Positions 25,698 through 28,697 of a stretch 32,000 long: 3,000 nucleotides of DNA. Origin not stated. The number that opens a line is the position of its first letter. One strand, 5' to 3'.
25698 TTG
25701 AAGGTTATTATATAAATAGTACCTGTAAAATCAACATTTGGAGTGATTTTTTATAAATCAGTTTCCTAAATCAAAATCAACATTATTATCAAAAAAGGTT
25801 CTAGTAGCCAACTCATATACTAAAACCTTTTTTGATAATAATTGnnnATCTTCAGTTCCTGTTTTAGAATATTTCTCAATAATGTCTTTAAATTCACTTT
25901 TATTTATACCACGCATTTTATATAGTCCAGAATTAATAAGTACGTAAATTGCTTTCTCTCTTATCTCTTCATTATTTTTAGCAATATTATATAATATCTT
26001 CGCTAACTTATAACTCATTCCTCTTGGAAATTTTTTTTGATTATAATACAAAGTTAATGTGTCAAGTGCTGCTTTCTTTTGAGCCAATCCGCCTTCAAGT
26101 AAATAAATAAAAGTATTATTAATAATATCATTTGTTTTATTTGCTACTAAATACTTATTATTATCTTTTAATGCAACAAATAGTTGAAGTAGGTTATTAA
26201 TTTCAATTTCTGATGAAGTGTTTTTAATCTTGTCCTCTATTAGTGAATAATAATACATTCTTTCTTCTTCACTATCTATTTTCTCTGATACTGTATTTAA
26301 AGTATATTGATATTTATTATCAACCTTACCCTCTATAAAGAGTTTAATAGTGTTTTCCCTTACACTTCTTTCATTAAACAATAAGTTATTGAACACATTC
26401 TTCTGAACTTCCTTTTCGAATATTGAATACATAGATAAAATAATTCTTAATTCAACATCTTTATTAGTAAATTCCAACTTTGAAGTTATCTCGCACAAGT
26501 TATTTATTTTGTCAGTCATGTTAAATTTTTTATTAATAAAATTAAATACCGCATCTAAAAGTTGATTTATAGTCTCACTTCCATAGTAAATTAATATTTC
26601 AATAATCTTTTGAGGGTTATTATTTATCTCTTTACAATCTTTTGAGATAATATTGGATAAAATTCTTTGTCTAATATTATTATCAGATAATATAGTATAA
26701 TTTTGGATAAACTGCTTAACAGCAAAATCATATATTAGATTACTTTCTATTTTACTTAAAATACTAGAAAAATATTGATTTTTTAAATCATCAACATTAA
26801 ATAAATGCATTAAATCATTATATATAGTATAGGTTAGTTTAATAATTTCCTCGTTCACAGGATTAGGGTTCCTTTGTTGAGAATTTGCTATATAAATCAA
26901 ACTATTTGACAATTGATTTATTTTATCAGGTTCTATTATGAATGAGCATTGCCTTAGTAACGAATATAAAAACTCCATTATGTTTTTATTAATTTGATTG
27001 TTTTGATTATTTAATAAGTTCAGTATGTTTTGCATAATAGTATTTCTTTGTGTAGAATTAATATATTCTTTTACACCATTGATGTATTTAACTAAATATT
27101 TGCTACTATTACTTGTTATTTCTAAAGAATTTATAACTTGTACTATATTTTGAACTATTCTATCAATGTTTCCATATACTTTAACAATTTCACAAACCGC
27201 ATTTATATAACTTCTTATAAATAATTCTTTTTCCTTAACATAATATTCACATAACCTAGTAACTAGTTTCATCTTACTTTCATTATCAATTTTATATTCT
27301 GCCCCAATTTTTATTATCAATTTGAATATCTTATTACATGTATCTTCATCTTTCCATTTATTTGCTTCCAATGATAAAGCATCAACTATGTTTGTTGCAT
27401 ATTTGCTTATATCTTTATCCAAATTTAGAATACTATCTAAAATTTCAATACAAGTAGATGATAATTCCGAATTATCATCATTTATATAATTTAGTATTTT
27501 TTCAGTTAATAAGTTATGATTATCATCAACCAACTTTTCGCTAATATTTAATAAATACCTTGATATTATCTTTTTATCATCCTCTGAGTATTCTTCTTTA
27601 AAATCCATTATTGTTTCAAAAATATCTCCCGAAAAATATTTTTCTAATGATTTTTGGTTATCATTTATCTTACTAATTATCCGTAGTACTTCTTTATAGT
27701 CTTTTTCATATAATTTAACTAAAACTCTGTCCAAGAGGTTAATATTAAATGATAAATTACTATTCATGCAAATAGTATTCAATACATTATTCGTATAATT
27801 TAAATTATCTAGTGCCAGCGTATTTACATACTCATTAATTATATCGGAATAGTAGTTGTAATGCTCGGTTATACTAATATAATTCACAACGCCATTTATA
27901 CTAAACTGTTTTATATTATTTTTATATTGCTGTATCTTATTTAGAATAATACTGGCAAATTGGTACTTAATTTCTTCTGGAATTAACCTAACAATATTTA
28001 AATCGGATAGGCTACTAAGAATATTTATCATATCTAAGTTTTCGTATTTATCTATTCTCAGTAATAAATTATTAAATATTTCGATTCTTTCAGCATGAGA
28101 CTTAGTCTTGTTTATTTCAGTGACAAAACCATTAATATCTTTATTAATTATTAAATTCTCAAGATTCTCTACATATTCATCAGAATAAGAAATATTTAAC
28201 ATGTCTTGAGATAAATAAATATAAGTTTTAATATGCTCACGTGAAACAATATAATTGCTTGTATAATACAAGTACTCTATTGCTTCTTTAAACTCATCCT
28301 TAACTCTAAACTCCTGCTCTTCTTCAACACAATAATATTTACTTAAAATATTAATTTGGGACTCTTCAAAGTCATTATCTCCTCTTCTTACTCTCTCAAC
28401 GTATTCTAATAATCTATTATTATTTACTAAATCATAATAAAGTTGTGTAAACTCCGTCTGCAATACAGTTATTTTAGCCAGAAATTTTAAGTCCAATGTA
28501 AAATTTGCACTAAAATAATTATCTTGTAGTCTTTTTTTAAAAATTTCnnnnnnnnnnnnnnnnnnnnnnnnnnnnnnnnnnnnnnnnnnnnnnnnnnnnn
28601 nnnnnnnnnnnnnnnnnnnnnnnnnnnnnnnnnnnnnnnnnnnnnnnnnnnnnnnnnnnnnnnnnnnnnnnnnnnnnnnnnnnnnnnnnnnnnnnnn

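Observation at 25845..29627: Giant membrane-inserted KAP-family NTPase with an ~850-aa helical-repeat tail beside a recombinase: candidate abortive-infection or conflict module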

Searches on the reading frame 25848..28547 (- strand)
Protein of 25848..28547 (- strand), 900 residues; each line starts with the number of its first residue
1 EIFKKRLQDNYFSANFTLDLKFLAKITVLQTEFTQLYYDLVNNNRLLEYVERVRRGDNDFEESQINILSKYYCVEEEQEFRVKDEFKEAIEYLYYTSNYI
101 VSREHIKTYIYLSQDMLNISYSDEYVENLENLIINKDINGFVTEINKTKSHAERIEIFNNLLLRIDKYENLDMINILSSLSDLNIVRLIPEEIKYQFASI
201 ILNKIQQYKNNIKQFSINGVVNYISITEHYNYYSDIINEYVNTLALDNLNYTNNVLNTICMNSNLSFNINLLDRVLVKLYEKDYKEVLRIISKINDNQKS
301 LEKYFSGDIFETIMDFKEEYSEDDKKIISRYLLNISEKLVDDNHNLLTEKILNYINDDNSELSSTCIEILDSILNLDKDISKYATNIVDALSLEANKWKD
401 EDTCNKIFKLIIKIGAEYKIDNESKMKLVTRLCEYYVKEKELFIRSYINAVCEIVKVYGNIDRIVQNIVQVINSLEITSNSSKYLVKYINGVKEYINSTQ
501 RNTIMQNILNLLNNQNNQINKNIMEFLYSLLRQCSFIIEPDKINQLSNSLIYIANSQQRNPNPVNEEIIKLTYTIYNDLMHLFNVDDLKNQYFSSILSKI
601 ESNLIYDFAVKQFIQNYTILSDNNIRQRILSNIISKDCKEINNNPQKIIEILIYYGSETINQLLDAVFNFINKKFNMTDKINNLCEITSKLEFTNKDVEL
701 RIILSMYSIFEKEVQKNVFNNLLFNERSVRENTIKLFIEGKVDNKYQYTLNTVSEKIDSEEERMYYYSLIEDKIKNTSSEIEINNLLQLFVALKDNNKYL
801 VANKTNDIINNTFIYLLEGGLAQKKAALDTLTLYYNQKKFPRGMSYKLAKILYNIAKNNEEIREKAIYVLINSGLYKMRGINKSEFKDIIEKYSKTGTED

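Call 46: predict_structure(alignment_id=A2)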
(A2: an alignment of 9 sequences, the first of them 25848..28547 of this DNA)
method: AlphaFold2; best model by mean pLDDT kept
length: 900 residues; sequences in the alignment: 9
mean_pLDDT: 84.2   pTM: 0.61
mean pLDDT of the five models: 84.2, 83.7, 81.7, 81.0, 80.9
residues with pLDDT >= 90: 481; 70-90: 284; 50-70: 75; < 50: 60
segments of 3 or more residues with pLDDT < 50: 1-7, 9-29, 95-121, 896-900
pLDDT, mean of each block of 10 residues (from residue 1): 42 41 46 63 68 73 80 70 70 45 39 36 67 89 82 78 80 90 92 92 93 94 94 94 90 93 92 94 93 93 94 91 95 95 93 92 94 90 94 90 93 94 94 93 94 95 96 86 94 95 95 88 92 94 93 75 79 93 89 93 88 92 92 84 87 92 92 92 92 88 91 88 87 90 82 87 92 89 90 87 86 90 90 76 74 84 84 69 61 49
secondary structure, 60 per line:
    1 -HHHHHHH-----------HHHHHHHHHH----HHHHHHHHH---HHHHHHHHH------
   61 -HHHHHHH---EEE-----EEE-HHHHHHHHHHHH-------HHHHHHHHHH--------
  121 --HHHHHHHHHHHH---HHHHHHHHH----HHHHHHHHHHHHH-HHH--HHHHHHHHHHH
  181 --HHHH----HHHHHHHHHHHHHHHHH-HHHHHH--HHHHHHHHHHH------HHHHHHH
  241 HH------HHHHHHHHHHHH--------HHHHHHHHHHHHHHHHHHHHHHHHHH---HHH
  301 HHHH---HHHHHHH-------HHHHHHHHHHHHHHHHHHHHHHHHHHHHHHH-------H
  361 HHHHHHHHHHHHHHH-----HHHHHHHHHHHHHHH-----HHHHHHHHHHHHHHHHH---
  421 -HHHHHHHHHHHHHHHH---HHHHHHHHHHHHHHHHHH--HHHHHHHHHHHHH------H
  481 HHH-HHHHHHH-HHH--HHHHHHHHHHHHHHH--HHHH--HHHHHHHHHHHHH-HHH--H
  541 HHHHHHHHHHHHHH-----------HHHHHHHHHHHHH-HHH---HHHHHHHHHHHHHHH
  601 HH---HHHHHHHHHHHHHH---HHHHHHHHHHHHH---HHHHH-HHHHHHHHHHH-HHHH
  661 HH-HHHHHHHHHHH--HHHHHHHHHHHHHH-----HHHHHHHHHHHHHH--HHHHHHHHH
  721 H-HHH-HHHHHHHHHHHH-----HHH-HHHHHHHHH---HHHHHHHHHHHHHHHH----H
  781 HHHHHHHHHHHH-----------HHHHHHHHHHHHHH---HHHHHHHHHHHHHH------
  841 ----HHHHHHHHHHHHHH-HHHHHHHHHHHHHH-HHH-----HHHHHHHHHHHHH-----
elements in order (helices of 4 or more, strands of 3 or more residues): H2-8 H20-29 H34-42 H46-54 H62-68 E72-74 E80-82 H84-95 H103-112 H123-134 H138-146 H151-163 H170-180 H183-186 H191-207 H209-214 H217-227 H234-242 H249-260 H269-294 H298-304 H308-314 H322-352 H360-375 H381-395 H401-417 H422-437 H441-458 H461-473 H480-483 H485-491 H498-512 H515-518 H521-533 H540-554 H566-578 H586-602 H606-619 H623-635 H639-643 H645-655 H657-662 H664-674 H677-690 H696-709 H712-721 H727-738 H748-756 H760-775 H780-792 H804-817 H821-834 H845-858 H860-873 H883-895

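Call 50: fold_search(model_id=the predicted structure, library=pdb)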
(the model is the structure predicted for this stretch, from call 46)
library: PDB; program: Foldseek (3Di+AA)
matches with E <= 10: 1317; with E <= 0.001: 235
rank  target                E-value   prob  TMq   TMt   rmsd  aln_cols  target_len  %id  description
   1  7q4o_A                2.4e-07  1.00  0.25  0.27  42.6       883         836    9  Substrate-bound A-like U2 snRNP (released 2022-03-30)
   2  7z8t_D                2.4e-07  1.00  0.25  0.20  40.7      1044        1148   12  CAND1-SCF-SKP2 CAND1 engaged SCF rocked (released 2023-04-19)
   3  7onb_C                2.9e-07  1.00  0.25  0.27  36.1       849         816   10  Structure of the U2 5' module of the A3'-SSA complex (released 2021-08-04)
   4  4a0c_A                6.4e-07  1.00  0.25  0.21  37.8      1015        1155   11  Structure of the CAND1-CUL4B-RBX1 complex (released 2011-11-30)
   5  7evn_C                6.9e-07  1.00  0.27  0.29  36.7       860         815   10  The cryo-EM structure of the DDX42-SF3b complex (released 2022-08-03)
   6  1u6g_C                7.1e-07  1.00  0.24  0.20  38.7      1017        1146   12  Crystal Structure of The Cand1-Cul1-Roc1 Complex (released 2004-12-14)
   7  7z8v_D                7.7e-07  1.00  0.24  0.20  38.6      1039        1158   11  CAND1-SCF-SKP2 (SKP1deldel) CAND1 engaged SCF rocked (released 2023-04-19)
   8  6y5q_u                8.5e-07  1.00  0.22  0.22  40.1       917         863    9  human 17S U2 snRNP (released 2020-06-17)
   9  8y7e_1                8.8e-07  1.00  0.24  0.23  44.1       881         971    9  Cryo-EM Structure of the human minor pre-B complex (pre-precatalytic spliceosome) U12 snRNP part (released 2024-03-13)
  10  6en4_C                9.4e-07  1.00  0.26  0.28  39.3       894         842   11  SF3b core in complex with a splicing modulator (released 2018-06-20)
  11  7zbz_D                1.2e-06  1.00  0.24  0.20  42.3      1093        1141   11  CAND1 delhairpin-SCF-SKP2 CAND1 partly engaged SCF partly rocked (released 2023-04-19)
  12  7dvq_1                1.2e-06  1.00  0.24  0.23  44.1       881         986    9  Cryo-EM Structure of the Activated Human Minor Spliceosome (minor Bact Complex) (released 2021-03-31)
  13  7z8r_D                1.2e-06  1.00  0.25  0.20  38.7      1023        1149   12  CAND1-CUL1-RBX1 (released 2023-04-19)
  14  6qx9_B1               1.5e-06  1.00  0.20  0.21  45.4       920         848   12  Structure of a human fully-assembled precatalytic spliceosome (pre-B complex). (released 2019-04-17)
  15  5ife_C                1.8e-06  1.00  0.25  0.26  38.1       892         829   10  Crystal structure of the human SF3b core complex (released 2016-10-26)
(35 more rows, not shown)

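Call 54: search_protein_representatives(alignment_id=A2)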
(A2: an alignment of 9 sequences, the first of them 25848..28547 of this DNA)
Query: 9 sequences, 900 profile positions. Proteins with E-value up to 0.001 (for the whole library): 16; up to 1e-10: 3; up to 1e-30: 3. The best 16 are listed.
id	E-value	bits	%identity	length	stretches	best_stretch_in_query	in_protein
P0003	0.0e+00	1463.5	-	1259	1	2-899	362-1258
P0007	0.0e+00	1189.3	-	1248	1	1-899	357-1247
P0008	0.0e+00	1168.8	-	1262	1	1-899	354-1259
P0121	2.0e-10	55.8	-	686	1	21-281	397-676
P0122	1.1e-09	53.4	-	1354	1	23-140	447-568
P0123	1.9e-08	49.2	-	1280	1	17-129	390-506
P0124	1.6e-07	46.2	-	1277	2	777-857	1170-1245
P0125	2.7e-07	45.4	-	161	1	21-124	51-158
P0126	6.1e-07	44.3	-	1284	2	10-128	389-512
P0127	7.3e-07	44.0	-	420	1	21-137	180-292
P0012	1.3e-06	43.2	-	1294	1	21-529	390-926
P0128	3.2e-06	41.9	-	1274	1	18-115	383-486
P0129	5.1e-04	34.6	-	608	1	3-254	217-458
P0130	6.9e-04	34.2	-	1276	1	17-116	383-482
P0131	7.6e-04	34.0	-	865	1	397-593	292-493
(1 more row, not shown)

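Call 76: find_related_loci(query=A2, collection=metagenome_contigs, flank=10000)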
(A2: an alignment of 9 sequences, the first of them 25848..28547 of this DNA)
Query A2 (900 aa) in metagenome_contigs; peptide patterns used: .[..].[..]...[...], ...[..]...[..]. (x = any residue, [..] = any of these).
254 stretches matched a pattern; 4 encode a relative of the query (tblastn E <= 1e-3); 4 distinct loci.
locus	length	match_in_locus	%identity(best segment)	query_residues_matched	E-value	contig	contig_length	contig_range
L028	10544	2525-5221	96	2-900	0e+0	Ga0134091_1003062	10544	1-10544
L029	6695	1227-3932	79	1-900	0e+0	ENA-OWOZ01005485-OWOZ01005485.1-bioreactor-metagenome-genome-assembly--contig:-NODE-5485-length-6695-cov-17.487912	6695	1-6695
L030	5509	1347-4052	79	1-900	0e+0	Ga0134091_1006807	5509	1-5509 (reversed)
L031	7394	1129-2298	80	1-391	0e+0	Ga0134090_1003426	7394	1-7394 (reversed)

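Call 77: find_related_loci(query=A2, collection=viral_contigs, flank=10000)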
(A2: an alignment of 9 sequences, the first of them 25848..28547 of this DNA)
Query A2 (900 aa) in viral_contigs; peptide patterns used: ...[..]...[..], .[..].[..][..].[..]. (x = any residue, [..] = any of these).
109 stretches matched a pattern, but none encodes a relative of the query by tblastn (E <= 1e-3).

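Call 82: search_protein_families(library=pfam, proteins=[L028:5767-9828:+, L029:4742-5794:+, L031:2441-3205:-, L031:3189-4724:-, L031:4805-5506:-, L031:5511-7373:-], max_evalue=0.001)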
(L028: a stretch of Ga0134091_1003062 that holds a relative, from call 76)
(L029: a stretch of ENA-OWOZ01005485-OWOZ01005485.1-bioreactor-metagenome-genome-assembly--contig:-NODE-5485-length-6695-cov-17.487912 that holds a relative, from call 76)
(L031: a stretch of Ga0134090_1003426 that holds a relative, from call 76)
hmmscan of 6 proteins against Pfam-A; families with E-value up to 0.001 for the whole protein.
L028:5767-9828:+ (1353 aa): 1 family
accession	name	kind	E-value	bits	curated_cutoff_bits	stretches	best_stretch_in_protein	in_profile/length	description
PF24883.2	NPHP3_N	-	5.5e-05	23.8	24.8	0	100-169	96-164/164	Nephrocystin 3, N-terminal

L029:4742-5794:+ (350 aa): 1 family
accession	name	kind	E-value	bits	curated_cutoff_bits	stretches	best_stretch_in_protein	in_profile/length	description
PF00589.27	Phage_integrase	-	3.2e-09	37.2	27.1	1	165-312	20-155/172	Phage integrase family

L031:2441-3205:- (254 aa): 5 families
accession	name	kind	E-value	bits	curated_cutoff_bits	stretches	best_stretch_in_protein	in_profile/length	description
PF01695.23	IstB_IS21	-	6.1e-61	206.4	24.1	1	12-240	2-231/238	IstB-like ATP binding protein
PF00308.24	Bac_DnaA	-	1.6e-05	25.6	23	1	103-172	37-108/162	Bacterial DnaA ATPAse domain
PF20720.3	nSTAND3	-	5e-05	23.5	27.2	1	101-145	18-62/155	Novel STAND NTPase 3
PF13401.12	AAA_22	-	0.0003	21.5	27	0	100-137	5-42/130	AAA domain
PF14532.12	Sigma54_activ_2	-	0.00077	20.2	25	0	99-136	20-57/138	Sigma-54 interaction domain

L031:3189-4724:- (511 aa): 4 families
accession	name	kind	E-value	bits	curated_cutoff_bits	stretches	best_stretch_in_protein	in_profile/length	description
PF22483.2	Mu-transpos_C_2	-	4.1e-17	62.1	27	1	316-387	1-72/73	Mu transposase, C-terminal domain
PF00665.32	rve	-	3.1e-08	34.2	32.6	1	153-246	18-102/102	Integrase core domain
PF13936.12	HTH_38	-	4.9e-05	23.4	27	1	11-43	12-43/44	Helix-turn-helix domain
PF13384.12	HTH_23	-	0.00014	22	24.6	1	11-49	9-46/50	Homeodomain-like domain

L031:4805-5506:- (233 aa): 0 families

L031:5511-7373:- (620 aa): 2 families
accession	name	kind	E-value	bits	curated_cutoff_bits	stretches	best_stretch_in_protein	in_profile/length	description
PF00271.37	Helicase_C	-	2.1e-12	47.7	23.5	1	8-81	38-109/110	Helicase conserved C-terminal domain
PF09369.15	MZB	-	4.9e-12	46.8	24.2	1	508-592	3-80/80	MrfA Zn-binding domain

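Call 83: search_protein_families(library=padloc, proteins=[L028:5767-9828:+, L029:4742-5794:+, L031:2441-3205:-, L031:3189-4724:-, L031:4805-5506:-, L031:5511-7373:-], max_evalue=0.001)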
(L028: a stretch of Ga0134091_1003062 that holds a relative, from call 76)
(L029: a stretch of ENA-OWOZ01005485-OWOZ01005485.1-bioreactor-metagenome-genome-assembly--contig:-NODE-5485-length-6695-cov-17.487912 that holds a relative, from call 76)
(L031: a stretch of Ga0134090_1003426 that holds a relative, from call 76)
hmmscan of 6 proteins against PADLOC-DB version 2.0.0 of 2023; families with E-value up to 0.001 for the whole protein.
L028:5767-9828:+ (1353 aa): 0 families

L029:4742-5794:+ (350 aa): 0 families

L031:2441-3205:- (254 aa): 3 families
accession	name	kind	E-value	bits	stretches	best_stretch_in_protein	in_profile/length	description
PDLC02630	DrmD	-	3.1e-27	93.8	1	29-234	30-237/260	DrmD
PDLC04140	mad8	-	0.00022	18.8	1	102-190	29-101/314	mads_8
PDLC05079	PDC-S73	-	0.00023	18.1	1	57-131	149-222/752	-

L031:3189-4724:- (511 aa): 0 families

L031:4805-5506:- (233 aa): 1 family
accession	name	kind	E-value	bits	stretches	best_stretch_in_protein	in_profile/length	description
PDLC04132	HNH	-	6.3e-05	20.2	1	173-205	141-173/286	-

L031:5511-7373:- (620 aa): 31 families (the best 25 are shown)
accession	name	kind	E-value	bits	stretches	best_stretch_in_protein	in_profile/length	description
PDLC00013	DruE1|DruE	-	1.3e-104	349.4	1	8-614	1039-1674/1776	SNF2 family N-terminal domain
PDLC00037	DruE3|DruE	-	1.5e-91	306.1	1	13-615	1032-1674/2055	SNF2 family N-terminal domain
PDLC00036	DruE3|DruE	-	2.5e-80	268.2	1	15-615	1027-1650/2023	SNF2 family N-terminal domain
PDLC00014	DruE2|DruE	-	3.3e-58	195.2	1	36-614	1198-1808/1928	SNF2 family N-terminal domain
PDLC00015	DruE2|DruE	-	1.8e-57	193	1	36-614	1169-1770/1887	SNF2 family N-terminal domain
PDLC00051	DruE4|DruE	-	7.8e-55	184.1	2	12-132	1088-1219/1829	SNF2 family N-terminal domain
PDLC00035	DruE3|DruE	-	1.9e-51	173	1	12-383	1034-1420/1460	SNF2 family N-terminal domain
PDLC02503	BrxHI|BrxHII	-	1.2e-11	41.6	1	31-95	292-356/698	BrxHI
PDLC03928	PsyrT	-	4.6e-11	39.7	1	7-101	261-354/689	-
PDLC02501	BrxHI|BrxHII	-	1.1e-09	35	1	22-88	283-349/925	BrxHI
PDLC02864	DpdF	-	2.2e-09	34.7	1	4-93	251-340/610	DpdF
PDLC02861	DpdF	-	2.6e-09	34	1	5-167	257-413/611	DpdF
PDLC02865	DpdF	-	3.6e-09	32.7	1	28-107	1017-1101/1499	DpdF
PDLC02870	DpdF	-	2.9e-08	30.6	1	16-93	255-332/534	DpdF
PDLC02569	DrmA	-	3.5e-08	29.7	1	37-109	829-900/1095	DrmA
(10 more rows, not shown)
